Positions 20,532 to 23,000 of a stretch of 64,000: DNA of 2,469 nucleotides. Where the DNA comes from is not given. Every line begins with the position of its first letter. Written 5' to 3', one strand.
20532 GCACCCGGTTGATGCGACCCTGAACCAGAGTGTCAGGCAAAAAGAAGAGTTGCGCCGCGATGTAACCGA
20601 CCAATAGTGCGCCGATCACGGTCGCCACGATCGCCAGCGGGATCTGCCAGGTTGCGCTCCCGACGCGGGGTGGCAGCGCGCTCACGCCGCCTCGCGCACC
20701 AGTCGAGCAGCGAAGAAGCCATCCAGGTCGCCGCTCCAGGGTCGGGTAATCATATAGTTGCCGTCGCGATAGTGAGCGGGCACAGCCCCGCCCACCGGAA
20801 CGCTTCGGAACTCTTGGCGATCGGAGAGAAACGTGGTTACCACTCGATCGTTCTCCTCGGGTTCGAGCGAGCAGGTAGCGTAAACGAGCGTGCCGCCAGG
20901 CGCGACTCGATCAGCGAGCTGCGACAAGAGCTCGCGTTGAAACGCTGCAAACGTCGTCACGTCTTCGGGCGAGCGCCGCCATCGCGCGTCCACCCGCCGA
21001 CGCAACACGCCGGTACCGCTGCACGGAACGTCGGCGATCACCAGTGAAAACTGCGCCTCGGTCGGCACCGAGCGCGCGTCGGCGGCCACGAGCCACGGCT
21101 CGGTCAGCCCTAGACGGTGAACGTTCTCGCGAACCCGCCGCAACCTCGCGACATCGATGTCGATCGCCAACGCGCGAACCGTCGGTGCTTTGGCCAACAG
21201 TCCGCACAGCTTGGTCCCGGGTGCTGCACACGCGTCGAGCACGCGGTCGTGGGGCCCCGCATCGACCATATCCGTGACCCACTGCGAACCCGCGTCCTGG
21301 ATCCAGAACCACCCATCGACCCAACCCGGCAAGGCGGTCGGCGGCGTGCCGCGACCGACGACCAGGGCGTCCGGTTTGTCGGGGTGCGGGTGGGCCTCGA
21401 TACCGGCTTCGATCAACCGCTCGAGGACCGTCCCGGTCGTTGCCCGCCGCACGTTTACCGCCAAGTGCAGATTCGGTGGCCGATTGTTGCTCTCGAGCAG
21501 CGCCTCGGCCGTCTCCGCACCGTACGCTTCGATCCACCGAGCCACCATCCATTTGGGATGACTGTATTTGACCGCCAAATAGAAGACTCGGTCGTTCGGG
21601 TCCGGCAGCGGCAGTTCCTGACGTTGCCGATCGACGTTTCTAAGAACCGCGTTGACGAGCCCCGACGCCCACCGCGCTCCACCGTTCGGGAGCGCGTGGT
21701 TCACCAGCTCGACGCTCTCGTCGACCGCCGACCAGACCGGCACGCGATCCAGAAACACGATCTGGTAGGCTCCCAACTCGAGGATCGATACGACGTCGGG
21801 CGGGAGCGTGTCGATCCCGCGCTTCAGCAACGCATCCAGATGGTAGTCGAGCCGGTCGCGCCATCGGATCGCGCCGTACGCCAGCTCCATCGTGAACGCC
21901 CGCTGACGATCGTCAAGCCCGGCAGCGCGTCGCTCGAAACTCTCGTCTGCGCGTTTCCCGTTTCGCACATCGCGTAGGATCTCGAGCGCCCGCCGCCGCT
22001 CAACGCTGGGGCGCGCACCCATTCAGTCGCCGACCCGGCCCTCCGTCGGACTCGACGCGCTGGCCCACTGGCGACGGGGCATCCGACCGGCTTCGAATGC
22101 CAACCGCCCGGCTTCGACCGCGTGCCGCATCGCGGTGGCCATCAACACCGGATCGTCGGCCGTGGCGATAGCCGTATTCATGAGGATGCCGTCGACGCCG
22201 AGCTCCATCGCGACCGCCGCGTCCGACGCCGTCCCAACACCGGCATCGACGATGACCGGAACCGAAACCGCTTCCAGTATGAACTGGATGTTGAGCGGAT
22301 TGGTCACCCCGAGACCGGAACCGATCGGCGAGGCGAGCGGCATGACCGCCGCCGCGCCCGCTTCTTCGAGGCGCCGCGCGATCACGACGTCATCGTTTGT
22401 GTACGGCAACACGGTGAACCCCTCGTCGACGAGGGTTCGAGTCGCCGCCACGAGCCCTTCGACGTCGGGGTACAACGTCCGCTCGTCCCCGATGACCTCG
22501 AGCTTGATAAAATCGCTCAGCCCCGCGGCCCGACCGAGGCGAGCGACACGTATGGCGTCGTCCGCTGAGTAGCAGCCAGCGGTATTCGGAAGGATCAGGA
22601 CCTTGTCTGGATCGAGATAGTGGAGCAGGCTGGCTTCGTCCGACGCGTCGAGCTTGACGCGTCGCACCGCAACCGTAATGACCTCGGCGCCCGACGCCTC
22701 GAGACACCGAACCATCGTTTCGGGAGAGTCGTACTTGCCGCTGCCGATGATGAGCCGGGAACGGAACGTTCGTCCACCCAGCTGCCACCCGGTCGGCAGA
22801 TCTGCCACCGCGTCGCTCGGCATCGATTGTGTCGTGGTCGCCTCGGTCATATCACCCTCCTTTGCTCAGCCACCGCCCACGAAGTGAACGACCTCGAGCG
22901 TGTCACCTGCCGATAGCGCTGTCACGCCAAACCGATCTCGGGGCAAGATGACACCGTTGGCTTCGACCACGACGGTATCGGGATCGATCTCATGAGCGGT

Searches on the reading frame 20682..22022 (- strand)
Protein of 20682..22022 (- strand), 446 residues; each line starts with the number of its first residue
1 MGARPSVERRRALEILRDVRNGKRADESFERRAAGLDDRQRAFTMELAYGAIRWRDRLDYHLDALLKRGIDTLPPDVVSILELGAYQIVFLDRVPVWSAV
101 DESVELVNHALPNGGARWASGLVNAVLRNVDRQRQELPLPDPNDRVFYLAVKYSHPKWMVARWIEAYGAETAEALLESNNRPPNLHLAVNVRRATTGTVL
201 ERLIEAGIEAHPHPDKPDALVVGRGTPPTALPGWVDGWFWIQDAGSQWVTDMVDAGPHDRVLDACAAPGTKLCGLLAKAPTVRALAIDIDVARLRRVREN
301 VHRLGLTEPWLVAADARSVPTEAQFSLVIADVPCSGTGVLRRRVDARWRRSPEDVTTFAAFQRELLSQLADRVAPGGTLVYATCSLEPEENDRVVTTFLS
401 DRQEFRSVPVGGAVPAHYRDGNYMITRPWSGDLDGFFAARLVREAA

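Call 71: search_protein_families(library=pfam, proteins=[window:20682-22022:-], max_evalue=0.00001)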
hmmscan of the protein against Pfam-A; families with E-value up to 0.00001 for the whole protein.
window:20682-22022:- (446 aa): 3 families
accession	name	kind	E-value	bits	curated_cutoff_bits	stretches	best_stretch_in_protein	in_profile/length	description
PF01189.24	Methyltr_RsmB-F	-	2.2e-46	158.5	27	1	256-441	7-198/199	16S rRNA methyltransferase RsmB/F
PF01029.23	NusB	-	1.4e-23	84.1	23.1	1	8-132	3-133/133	NusB family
PF22458.1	RsmF-B_ferredox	-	1.1e-19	70.8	27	1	155-224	1-69/74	Methyltr_RsmF/B-like, ferredoxin-like domain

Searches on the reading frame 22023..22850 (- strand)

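Call 71: search_protein_families(library=pfam, proteins=[window:22023-22850:-], max_evalue=0.00001)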
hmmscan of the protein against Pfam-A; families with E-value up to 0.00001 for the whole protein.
window:22023-22850:- (275 aa): 2 families
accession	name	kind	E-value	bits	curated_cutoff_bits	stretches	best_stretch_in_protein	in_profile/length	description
PF05690.20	ThiG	-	1.8e-110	368.6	23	1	24-268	2-247/247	Thiazole biosynthesis protein ThiG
PF00977.27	His_biosynth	-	8.6e-06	25.8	23.6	0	150-238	27-113/228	Histidine biosynthesis protein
